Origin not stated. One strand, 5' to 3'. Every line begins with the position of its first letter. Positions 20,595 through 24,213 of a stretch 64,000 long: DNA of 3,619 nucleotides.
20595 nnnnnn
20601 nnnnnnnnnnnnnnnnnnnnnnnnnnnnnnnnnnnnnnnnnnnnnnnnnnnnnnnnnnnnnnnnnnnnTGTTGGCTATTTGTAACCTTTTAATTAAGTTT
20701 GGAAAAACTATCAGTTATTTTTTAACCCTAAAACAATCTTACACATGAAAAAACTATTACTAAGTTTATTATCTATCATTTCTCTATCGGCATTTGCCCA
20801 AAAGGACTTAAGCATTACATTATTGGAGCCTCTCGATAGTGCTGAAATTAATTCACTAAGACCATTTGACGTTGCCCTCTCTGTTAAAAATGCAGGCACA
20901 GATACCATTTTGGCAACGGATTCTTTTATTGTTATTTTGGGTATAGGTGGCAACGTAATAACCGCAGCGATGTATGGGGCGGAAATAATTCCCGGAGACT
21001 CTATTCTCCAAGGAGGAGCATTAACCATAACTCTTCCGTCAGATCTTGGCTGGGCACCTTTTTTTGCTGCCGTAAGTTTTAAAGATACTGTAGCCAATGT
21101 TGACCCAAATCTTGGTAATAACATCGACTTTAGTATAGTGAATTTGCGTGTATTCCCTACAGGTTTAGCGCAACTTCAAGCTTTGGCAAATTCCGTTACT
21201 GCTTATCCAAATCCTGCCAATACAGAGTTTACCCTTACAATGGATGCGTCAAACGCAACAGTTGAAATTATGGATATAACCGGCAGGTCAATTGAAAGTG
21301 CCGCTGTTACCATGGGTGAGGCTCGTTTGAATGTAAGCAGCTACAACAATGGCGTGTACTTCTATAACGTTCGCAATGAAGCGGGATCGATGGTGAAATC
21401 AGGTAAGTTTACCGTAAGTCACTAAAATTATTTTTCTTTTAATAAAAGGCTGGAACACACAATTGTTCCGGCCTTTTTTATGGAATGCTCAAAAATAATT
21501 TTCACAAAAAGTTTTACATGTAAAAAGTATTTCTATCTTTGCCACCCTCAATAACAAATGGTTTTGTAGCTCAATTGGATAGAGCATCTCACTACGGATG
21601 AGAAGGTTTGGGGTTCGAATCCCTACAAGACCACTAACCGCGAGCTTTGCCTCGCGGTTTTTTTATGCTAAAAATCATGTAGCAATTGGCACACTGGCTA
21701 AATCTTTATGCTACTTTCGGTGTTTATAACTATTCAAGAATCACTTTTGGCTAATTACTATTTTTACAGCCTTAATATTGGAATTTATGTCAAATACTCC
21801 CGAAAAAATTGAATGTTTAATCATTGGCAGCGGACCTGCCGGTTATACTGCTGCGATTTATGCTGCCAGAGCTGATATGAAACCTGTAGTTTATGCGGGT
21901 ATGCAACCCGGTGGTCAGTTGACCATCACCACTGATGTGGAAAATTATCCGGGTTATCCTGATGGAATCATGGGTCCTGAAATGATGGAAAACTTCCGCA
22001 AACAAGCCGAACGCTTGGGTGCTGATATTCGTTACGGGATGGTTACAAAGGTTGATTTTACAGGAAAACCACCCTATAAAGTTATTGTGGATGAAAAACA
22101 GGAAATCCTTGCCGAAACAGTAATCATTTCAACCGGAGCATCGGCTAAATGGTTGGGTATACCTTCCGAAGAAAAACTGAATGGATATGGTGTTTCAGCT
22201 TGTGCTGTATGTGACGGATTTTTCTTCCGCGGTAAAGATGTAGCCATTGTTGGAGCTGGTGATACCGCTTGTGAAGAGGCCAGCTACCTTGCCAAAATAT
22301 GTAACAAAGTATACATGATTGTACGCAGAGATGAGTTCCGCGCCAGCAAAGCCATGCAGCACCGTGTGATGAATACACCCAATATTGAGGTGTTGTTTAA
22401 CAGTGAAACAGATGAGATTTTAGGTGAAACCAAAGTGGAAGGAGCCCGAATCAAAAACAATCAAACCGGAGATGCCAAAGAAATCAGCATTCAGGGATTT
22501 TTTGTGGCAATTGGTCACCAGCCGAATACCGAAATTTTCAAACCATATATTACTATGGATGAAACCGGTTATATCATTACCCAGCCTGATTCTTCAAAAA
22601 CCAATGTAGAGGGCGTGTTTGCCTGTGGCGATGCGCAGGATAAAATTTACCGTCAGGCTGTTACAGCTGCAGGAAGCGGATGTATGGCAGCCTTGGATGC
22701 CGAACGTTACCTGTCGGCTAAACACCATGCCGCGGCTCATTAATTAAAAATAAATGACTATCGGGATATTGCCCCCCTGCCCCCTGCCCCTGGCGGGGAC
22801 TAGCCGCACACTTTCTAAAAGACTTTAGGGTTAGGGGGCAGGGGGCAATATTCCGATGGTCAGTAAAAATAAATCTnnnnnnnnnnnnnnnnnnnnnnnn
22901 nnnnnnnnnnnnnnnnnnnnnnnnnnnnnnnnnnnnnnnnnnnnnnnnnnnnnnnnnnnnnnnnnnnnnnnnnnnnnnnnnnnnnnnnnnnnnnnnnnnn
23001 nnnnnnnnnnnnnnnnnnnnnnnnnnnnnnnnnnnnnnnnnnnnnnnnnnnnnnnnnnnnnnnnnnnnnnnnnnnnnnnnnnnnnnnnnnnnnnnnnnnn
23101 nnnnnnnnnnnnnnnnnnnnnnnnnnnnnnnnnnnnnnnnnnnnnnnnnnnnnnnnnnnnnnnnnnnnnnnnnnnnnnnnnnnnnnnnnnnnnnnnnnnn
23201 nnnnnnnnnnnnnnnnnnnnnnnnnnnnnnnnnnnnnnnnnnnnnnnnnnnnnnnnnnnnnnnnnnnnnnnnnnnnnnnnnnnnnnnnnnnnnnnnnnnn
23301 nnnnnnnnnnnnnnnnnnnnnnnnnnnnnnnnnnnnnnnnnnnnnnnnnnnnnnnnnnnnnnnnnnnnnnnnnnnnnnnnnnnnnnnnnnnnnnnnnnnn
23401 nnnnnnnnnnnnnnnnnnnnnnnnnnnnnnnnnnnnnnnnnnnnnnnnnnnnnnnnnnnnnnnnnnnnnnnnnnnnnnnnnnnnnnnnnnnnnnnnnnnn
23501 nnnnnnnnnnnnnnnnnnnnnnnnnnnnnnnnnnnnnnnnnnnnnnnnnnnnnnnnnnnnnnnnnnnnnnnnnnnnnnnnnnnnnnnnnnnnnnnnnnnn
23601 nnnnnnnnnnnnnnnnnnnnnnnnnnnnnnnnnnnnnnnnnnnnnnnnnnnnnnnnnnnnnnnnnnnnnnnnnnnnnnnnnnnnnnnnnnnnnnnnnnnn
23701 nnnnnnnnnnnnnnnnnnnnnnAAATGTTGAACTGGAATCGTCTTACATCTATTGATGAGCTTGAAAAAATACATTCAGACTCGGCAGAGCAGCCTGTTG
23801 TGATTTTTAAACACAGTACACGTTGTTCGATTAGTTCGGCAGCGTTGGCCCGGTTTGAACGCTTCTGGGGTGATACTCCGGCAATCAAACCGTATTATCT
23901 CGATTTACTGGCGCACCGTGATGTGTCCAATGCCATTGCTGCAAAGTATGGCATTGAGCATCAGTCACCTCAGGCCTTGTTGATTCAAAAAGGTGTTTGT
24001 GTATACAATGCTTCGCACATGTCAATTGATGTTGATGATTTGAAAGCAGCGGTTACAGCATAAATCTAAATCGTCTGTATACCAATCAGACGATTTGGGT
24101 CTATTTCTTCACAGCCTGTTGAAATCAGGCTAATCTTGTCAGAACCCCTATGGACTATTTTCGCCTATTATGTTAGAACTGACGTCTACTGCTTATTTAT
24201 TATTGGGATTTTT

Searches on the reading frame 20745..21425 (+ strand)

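Call 32: search_protein_families(library=pfam, proteins=[window:20745-21425:+], max_evalue=0.00001)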
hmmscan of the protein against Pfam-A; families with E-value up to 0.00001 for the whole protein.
window:20745-21425:+ (226 aa): 1 family
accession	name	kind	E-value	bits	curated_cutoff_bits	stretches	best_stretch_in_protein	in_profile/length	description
PF18962.6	Por_Secre_tail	-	7.9e-14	52.2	27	1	154-218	2-71/75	Secretion system C-terminal sorting domain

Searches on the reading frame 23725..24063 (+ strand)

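Call 33: search_protein_families(library=pfam, proteins=[window:23725-24063:+], max_evalue=0.00001)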
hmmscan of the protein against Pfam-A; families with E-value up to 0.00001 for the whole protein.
window:23725-24063:+ (112 aa): 1 family
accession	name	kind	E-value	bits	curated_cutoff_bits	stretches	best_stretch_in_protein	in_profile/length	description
PF11009.14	BrxC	-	8.6e-39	132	24.2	1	6-106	2-102/102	Monothiol bacilliredoxin BrxC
